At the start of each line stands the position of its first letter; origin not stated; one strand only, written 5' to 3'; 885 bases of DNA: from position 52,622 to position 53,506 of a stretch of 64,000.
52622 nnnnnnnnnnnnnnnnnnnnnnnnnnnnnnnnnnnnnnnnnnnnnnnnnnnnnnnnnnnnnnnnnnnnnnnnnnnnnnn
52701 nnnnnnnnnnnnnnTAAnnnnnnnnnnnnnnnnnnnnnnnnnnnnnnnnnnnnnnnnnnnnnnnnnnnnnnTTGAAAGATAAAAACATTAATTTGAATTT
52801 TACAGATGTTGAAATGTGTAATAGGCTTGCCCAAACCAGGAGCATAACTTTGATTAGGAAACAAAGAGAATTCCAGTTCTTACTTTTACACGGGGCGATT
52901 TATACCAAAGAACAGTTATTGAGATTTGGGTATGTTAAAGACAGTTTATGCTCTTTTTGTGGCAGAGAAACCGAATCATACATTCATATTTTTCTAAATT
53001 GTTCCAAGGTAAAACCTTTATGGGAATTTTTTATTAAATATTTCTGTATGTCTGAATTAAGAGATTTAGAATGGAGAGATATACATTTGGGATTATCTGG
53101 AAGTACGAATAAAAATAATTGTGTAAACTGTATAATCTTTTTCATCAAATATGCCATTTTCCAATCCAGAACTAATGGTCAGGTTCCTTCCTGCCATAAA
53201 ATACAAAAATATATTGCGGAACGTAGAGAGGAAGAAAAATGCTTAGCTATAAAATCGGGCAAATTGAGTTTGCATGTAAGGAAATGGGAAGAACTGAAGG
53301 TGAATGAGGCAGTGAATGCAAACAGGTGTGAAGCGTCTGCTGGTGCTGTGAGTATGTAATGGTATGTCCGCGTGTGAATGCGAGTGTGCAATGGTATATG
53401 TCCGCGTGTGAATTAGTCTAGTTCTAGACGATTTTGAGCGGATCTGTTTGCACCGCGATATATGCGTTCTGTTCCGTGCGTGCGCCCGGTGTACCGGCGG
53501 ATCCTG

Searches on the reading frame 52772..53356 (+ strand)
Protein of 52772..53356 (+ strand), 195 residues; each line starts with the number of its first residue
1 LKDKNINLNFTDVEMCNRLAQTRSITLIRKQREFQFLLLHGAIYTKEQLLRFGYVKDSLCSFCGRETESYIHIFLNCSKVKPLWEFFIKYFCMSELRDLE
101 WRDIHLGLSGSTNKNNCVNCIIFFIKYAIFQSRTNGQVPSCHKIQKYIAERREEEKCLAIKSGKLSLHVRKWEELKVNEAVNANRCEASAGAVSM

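Call 67: search_protein_families(library=pfam, proteins=[window:52772-53356:+], max_evalue=0.001)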
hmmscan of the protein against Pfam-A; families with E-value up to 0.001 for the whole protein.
window:52772-53356:+ (195 aa): 1 family
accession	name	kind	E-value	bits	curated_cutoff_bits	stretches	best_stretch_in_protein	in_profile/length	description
PF13966.11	zf-RVT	-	2.8e-09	38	27.5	1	29-84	30-85/85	zinc-binding in reverse transcriptase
